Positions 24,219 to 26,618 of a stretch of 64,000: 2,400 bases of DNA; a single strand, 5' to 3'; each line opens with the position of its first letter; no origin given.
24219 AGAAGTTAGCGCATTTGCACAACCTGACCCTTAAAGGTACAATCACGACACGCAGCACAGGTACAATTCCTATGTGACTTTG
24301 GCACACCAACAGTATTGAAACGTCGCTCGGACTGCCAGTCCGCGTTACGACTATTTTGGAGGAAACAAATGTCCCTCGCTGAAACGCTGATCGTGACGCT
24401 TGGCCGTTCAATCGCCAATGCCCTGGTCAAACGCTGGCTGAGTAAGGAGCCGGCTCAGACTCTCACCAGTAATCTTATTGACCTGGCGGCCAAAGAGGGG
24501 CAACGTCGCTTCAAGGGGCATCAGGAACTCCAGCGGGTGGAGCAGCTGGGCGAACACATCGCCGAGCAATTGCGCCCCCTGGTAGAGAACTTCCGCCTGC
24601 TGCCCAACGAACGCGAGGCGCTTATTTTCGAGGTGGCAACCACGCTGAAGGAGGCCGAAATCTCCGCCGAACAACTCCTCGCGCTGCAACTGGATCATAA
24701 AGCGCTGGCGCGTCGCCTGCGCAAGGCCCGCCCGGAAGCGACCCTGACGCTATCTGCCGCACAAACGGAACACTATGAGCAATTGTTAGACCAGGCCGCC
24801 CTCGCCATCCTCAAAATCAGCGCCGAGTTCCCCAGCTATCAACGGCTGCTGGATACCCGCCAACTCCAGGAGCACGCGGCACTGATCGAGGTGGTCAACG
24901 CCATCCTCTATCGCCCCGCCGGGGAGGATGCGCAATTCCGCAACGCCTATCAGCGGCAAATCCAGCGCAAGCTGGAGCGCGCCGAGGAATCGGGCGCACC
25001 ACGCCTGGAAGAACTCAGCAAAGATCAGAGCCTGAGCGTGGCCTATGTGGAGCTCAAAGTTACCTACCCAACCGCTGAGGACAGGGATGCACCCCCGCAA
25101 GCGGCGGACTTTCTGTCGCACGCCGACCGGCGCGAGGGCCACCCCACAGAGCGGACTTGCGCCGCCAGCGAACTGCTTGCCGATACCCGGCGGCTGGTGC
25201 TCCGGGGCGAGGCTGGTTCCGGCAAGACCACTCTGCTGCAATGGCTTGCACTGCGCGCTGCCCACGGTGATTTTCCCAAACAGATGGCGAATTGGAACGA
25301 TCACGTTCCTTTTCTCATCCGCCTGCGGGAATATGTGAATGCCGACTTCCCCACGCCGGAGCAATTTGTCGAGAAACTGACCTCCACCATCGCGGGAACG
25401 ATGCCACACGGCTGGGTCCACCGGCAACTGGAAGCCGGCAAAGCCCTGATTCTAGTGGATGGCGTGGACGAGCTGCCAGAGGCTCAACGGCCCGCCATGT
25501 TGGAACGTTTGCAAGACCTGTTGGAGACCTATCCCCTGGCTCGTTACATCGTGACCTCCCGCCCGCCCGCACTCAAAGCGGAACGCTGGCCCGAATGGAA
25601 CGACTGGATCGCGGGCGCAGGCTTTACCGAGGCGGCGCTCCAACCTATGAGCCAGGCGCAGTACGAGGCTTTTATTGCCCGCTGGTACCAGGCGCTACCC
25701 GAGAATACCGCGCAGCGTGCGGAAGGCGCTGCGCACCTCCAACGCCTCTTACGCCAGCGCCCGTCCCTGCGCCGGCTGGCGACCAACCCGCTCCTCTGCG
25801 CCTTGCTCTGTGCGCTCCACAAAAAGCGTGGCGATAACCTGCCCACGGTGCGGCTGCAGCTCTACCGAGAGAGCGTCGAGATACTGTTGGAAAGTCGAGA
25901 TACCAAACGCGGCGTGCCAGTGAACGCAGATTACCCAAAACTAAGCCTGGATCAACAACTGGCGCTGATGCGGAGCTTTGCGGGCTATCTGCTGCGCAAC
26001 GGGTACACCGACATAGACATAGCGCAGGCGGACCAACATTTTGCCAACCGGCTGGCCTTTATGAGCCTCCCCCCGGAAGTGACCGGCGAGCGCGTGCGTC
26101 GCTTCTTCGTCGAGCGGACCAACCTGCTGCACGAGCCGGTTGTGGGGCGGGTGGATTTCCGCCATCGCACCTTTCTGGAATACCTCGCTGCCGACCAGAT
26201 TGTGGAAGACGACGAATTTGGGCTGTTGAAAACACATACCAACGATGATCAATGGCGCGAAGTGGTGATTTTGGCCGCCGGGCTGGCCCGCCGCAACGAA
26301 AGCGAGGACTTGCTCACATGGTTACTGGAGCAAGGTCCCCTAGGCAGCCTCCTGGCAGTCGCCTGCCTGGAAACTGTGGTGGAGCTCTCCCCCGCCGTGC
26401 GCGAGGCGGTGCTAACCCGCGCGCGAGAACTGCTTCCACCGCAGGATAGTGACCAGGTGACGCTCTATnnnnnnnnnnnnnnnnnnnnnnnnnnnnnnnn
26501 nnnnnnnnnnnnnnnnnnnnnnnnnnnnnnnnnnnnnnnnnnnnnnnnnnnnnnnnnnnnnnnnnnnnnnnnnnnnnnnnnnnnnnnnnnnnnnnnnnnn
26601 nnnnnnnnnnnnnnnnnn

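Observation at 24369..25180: N-terminal domain of the NLR-like protein begins with an amphipathic helix (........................), a possible membrane-disrupting or cell-death effector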

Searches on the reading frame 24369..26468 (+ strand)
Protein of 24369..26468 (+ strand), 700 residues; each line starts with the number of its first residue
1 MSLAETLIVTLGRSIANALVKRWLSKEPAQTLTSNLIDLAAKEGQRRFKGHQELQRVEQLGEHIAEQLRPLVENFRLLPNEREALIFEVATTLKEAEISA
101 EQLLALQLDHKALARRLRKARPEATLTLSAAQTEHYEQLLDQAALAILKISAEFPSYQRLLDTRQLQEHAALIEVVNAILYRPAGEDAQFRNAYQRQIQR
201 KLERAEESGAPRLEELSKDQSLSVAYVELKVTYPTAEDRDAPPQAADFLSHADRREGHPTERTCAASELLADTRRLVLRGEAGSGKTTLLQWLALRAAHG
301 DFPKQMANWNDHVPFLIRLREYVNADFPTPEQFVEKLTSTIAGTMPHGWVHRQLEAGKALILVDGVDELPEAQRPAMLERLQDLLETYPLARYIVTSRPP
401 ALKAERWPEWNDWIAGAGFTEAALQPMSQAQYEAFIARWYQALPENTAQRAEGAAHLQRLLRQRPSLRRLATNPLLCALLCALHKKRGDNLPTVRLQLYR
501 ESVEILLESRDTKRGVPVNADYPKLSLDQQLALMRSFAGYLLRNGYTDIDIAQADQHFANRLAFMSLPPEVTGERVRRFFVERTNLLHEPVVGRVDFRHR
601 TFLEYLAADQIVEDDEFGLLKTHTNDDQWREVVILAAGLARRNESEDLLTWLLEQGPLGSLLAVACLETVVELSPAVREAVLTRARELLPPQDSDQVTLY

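Call 14: find_homologous_proteins(query=window:24369-26468:+, max_evalue=0.00001)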
Query window:24369-26468:+ (700 aa): 677 proteins with E <= 0.00001 among 8000 candidates; the best 120 are listed.
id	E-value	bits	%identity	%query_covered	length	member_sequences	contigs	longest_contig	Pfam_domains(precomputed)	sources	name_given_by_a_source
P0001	0.0e+0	1540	100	100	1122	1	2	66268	PF05729.19,PF12799.14,PF22733.2,PF13401.13,PF13855.13,PF23952.2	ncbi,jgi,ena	-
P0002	1.9e-187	643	46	100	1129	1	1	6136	PF23598.2,PF25019.1,PF05729.19,PF12799.14,PF22733.2,PF13855.13,PF23952.2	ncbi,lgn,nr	ncbi:hypothetical protein DCC62_23445 [candidate division KSB1 bacterium]|nr:MAG: hypothetical prote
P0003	1.4e-186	640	46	100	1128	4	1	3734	PF23598.2,PF24883.3,PF25019.1,PF05729.19,PF12799.14,PF22733.2,PF13401.13,PF25013.1,PF13855.13,PF23952.2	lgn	-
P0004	3.7e-184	632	46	100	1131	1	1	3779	PF23598.2,PF25019.1,PF05729.19,PF12799.14,PF22733.2,PF23952.2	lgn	-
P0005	2.0e-183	630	47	95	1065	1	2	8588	PF23598.2,PF25019.1,PF05729.19,PF12799.14,PF22733.2,PF23952.2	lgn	-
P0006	2.6e-183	629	46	100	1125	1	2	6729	PF23598.2,PF25019.1,PF05729.19,PF12799.14,PF22733.2,PF13401.13,PF23952.2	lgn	-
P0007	5.5e-182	625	45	100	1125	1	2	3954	PF25019.1,PF05729.19,PF12799.14,PF22733.2,PF13401.13,PF23247.2,PF23952.2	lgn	-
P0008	2.7e-181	623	44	100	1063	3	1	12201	PF05729.19,PF12799.14,PF22733.2,PF25013.1,PF23952.2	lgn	-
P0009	2.9e-181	623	46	100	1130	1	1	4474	PF23598.2,PF25019.1,PF05729.19,PF12799.14,PF22733.2,PF13855.13,PF23952.2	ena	-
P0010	3.0e-181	623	45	100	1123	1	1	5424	PF23598.2,PF05729.19,PF12799.14,PF22733.2,PF13401.13,PF23952.2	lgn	-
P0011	3.6e-181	622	45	100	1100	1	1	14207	PF25019.1,PF05729.19,PF12799.14,PF22733.2,PF13401.13,PF23952.2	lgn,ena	-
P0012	2.5e-179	616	45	100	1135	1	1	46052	PF05729.19,PF12799.14,PF22733.2,PF13401.13,PF13855.13,PF23952.2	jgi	-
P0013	5.8e-179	615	45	100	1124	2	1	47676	PF25019.1,PF05729.19,PF12799.14,PF22733.2,PF13401.13,PF25013.1,PF13855.13,PF23952.2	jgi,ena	-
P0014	1.3e-177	611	45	100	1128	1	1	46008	PF23598.2,PF25019.1,PF05729.19,PF12799.14,PF22733.2,PF13401.13,PF23247.2,PF13855.13,PF23952.2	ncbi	-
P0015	1.9e-175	603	44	100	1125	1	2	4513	PF23598.2,PF05729.19,PF12799.14,PF22733.2,PF13401.13,PF23952.2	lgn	-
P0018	1.7e-170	587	42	100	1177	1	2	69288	PF25019.1,PF05729.19,PF12799.14,PF22733.2,PF13401.13,PF23952.2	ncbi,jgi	jgi:hypothetical protein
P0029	5.5e-155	536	40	100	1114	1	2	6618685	PF05729.19,PF12799.14,PF22733.2,PF23952.2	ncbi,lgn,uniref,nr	ncbi:NACHT domain-containing protein [Nostoc sp. UHCC 0926]|uniref:NACHT N-terminal Helical domain 1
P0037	1.8e-128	448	44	76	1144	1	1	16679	PF05729.19,PF12799.14,PF23952.2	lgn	-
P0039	1.9e-127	445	42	76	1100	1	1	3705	PF25019.1,PF05729.19,PF12799.14,PF13855.13,PF23952.2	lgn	-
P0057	1.7e-117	412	38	98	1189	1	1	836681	PF23598.2,PF25019.1,PF05729.19,PF12799.14,PF22733.2,PF23952.2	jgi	jgi:Leucine-rich repeat (LRR) protein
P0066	2.0e-116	408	39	99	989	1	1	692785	PF23598.2,PF05729.19,PF12799.14,PF22733.2,PF13401.13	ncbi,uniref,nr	ncbi:NACHT domain-containing protein [Amycolatopsis vancoresmycina]|uniref:NACHT domain-containing p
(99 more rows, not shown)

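Call 38: list_cluster_members(proteins=[P0001, P0002, P0029])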
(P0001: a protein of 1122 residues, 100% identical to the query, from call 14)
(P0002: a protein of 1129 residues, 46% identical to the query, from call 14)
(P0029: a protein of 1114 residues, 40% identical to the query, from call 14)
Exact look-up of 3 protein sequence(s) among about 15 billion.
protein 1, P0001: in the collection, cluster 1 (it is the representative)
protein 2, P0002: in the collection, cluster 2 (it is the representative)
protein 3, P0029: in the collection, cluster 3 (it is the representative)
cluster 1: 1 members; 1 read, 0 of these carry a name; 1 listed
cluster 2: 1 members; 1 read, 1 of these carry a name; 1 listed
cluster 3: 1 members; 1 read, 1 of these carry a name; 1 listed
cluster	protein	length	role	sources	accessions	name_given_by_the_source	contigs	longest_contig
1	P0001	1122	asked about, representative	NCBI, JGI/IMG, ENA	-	-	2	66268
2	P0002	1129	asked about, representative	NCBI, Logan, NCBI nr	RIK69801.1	hypothetical protein DCC62_23445 [candidate division KSB1 bacterium] | MAG: hypothetical protein DCC62_23445 [candidate division KSB1 bacterium]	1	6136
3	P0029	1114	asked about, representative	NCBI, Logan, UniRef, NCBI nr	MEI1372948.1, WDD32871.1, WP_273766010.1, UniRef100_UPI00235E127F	NACHT domain-containing protein [Nostoc sp. UHCC 0926] | NACHT N-terminal Helical domain 1-containing protein n=1 Tax=unclassified Nostoc ...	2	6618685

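Call 39: find_encoding_contigs(protein=P0001, flank=10000, max_places=3)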
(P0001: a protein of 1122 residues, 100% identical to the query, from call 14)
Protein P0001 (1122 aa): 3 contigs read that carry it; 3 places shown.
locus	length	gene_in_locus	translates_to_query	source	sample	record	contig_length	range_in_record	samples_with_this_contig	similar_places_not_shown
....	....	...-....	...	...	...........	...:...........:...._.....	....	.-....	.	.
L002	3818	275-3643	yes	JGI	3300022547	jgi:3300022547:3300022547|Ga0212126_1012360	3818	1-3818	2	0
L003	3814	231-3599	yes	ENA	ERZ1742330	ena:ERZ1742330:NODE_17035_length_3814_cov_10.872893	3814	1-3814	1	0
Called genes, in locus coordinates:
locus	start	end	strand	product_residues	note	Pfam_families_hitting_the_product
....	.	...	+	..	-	?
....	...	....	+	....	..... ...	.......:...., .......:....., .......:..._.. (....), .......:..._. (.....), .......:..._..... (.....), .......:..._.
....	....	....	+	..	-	?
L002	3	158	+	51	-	?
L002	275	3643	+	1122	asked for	PF22733:NNH1, PF05729:NACHT, PF13401:AAA_22 (weak), PF13855:LRR_8 (faint), PF23952:LRR_EndoS (faint), PF12799:LRR_4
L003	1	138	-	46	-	?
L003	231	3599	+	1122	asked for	PF22733:NNH1, PF05729:NACHT, PF13401:AAA_22 (weak), PF13855:LRR_8 (faint), PF23952:LRR_EndoS (faint), PF12799:LRR_4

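Call 42: find_related_loci(query=window:24369-26468:+, collection=genome_contigs, flank=8000)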
Query window:24369-26468:+ (700 aa) in genome_contigs; peptide patterns used: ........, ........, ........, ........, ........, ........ (x = any residue, [..] = any of these).
24 stretches matched a pattern, but none encodes a relative of the query by tblastn (E <= 1e-3).

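Call 61: find_encoding_contigs(protein=P0029, flank=7000, max_places=1)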
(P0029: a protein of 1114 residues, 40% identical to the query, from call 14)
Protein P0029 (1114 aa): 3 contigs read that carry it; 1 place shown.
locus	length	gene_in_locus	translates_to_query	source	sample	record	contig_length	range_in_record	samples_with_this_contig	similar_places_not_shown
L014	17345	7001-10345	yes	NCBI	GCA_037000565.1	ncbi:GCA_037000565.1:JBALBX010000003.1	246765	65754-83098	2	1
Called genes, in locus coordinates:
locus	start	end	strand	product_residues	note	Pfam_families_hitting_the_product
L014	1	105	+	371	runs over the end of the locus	PF02481:DNA_processg_A, PF17782:WHD_DprA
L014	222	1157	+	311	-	PF01555:N6_N4_Mtase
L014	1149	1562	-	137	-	-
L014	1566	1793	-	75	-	-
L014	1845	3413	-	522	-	PF13354:Beta-lactamase2, PF00144:Beta-lactamase (faint)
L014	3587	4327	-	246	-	PF00588:SpoU_methylase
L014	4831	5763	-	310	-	PF00561:Abhydrolase_1, PF12146:Hydrolase_4, PF12697:Abhydrolase_6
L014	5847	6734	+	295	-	PF08501:Shikimate_dh_N, PF01488:Shikimate_DH (weak), PF18317:SDH_C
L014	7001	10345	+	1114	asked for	PF22733:NNH1, PF05729:NACHT, PF23952:LRR_EndoS (faint), PF12799:LRR_4 (weak)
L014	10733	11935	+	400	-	PF00135:COesterase, PF01738:DLH (weak), PF20434:BD-FAE, PF00561:Abhydrolase_1 (faint), PF07859:Abhydrolase_3, PF12146:Hydrolase_4 (faint), PF00326:Peptidase_S9, PF12697:Abhydrolase_6 (weak)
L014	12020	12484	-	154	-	-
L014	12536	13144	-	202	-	-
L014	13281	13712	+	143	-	-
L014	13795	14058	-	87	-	PF02325:CCB3_YggT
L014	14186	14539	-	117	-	PF27527:Y2009_N, PF27515:Ssl2009_C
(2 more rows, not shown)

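Call 62: find_encoding_contigs(protein=P0057, flank=7000, max_places=1)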
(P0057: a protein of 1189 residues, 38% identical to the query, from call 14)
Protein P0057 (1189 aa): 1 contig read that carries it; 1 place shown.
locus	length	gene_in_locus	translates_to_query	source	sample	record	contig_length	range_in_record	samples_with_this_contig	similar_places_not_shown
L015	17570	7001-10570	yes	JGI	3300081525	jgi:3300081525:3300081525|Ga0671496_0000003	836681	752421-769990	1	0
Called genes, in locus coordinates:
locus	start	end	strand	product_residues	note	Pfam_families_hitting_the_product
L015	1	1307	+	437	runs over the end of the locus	PF01554:MatE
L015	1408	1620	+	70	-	PF13384:HTH_23 (weak), PF00376:MerR, PF12728:HTH_17, PF13411:MerR_1 (weak)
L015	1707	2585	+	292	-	PF00376:MerR, PF13411:MerR_1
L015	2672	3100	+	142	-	PF22381:Staph_reg_Sar_Rot (faint), PF01047:MarR, PF12802:MarR_2, PF13463:HTH_27 (weak), PF09339:HTH_IclR (weak)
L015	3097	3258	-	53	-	-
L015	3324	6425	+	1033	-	PF00133:tRNA-synt_1, PF09334:tRNA-synt_1g (faint), PF08264:Anticodon_1, PF19302:DUF5915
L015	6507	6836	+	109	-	PF01035:DNA_binding_1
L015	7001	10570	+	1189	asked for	PF22733:NNH1, PF05729:NACHT, PF23598:LRR_14 (faint), PF23952:LRR_EndoS (faint), PF25019:LRR_R13L1-DRL21 (faint), PF12799:LRR_4 (weak)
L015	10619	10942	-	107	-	PF00085:Thioredoxin, PF14595:Thioredoxin_9, PF13098:Thioredoxin_2, PF13905:Thioredoxin_8 (weak)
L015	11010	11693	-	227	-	-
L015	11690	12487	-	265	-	PF00535:Glycos_transf_2, PF13641:Glyco_tranf_2_3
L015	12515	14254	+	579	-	PF14716:HHH_8, PF11798:IMS_HHH (faint), PF14520:HHH_5, PF14791:DNA_pol_B_thumb, PF02811:PHP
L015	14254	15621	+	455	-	PF01212:Beta_elim_lyase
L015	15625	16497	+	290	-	-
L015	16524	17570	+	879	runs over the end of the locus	-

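Call 63: find_encoding_contigs(protein=P0018, flank=7000, max_places=1)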
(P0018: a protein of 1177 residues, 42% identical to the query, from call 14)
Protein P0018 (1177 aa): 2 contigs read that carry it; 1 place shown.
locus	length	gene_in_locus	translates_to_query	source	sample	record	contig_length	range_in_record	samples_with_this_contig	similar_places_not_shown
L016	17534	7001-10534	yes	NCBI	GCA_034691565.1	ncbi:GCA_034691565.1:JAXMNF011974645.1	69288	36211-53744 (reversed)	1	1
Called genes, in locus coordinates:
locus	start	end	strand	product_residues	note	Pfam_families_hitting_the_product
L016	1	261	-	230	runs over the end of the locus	PF00005:ABC_tran, PF13304:AAA_21 (faint)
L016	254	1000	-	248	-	PF00005:ABC_tran, PF13304:AAA_21 (faint), PF12399:BCA_ABC_TP_C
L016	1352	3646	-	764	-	PF00150:Cellulase, PF26410:GH5_mannosidase (faint)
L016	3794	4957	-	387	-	PF02771:Acyl-CoA_dh_N, PF02770:Acyl-CoA_dh_M, PF00441:Acyl-CoA_dh_1, PF22924:ACOX_C_alpha1, PF08028:Acyl-CoA_dh_2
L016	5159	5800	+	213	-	PF00440:TetR_N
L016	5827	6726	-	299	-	PF00892:EamA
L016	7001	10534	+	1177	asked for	PF22733:NNH1, PF05729:NACHT, PF13401:AAA_22 (faint), PF25019:LRR_R13L1-DRL21 (faint), PF12799:LRR_4, PF23952:LRR_EndoS (faint), PF12799:LRR_4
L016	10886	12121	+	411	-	PF00042:Globin, PF00970:FAD_binding_6, PF00175:NAD_binding_1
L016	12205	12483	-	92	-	-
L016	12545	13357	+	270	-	PF04951:Peptidase_M55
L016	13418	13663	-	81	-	-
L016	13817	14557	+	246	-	PF00561:Abhydrolase_1, PF12146:Hydrolase_4, PF12697:Abhydrolase_6, PF00326:Peptidase_S9 (faint), PF00756:Esterase (weak)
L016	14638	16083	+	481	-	PF03816:LytR_cpsA_psr, PF13399:LytR_C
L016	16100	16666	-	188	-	PF00156:Pribosyltran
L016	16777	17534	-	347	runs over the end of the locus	PF01791:DeoC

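Call 64: find_encoding_contigs(protein=P0066, flank=7000, max_places=1)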
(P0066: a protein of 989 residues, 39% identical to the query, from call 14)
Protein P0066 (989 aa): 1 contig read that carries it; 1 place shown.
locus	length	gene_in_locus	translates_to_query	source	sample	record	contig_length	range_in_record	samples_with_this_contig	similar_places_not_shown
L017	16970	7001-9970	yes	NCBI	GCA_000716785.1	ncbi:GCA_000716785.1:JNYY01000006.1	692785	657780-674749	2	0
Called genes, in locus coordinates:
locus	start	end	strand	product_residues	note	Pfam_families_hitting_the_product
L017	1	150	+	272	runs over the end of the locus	PF14355:Abi_C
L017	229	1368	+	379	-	PF01207:Dus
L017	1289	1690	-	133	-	-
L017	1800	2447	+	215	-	-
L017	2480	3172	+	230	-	PF00392:GntR, PF07702:UTRA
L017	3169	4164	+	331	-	PF03747:ADP_ribosyl_GH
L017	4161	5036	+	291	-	PF00294:PfkB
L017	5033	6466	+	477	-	PF02133:Transp_cyt_pur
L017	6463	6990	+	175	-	PF00857:Isochorismatase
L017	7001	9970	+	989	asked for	PF22733:NNH1, PF13401:AAA_22 (faint), PF05729:NACHT, PF23598:LRR_14, PF12799:LRR_4 (faint)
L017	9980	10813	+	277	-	PF00561:Abhydrolase_1, PF12146:Hydrolase_4, PF12697:Abhydrolase_6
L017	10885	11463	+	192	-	PF00293:NUDIX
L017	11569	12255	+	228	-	PF00990:GGDEF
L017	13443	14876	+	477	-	PF03816:LytR_cpsA_psr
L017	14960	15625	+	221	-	PF01895:PhoU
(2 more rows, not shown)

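Call 83: search_protein_families(library=pfam, max_evalue=0.01, proteins=[P0037])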
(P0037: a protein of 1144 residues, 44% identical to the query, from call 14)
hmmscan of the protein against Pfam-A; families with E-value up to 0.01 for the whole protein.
P0037 (1144 aa): 7 families
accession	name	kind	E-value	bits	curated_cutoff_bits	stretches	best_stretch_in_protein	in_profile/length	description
PF12799.13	LRR_4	-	9.4e-24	83.3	27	4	1095-1133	2-41/44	Leucine Rich repeats (2 copies)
PF05729.18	NACHT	-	3.5e-15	56.7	26.7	1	294-458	3-165/167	NACHT domain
PF23952.1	LRR_EndoS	-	1.7e-05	25.5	27.9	0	965-1037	26-115/116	Endo-beta-N-acetylglucosaminidase EndoS LRR domain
PF24883.2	NPHP3_N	-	0.0014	19.3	24.8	0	373-415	123-164/164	Nephrocystin 3, N-terminal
PF25199.1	nSTAND_NTPase5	-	0.0021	18.3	34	0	293-318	43-69/145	Novel STAND NTPase 5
PF10236.15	DAP3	-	0.0092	15.7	23.1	0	290-317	22-49/311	Mitochondrial ribosomal death-associated protein 3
PF13401.12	AAA_22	-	0.0097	16.7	27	1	295-403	9-109/130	AAA domain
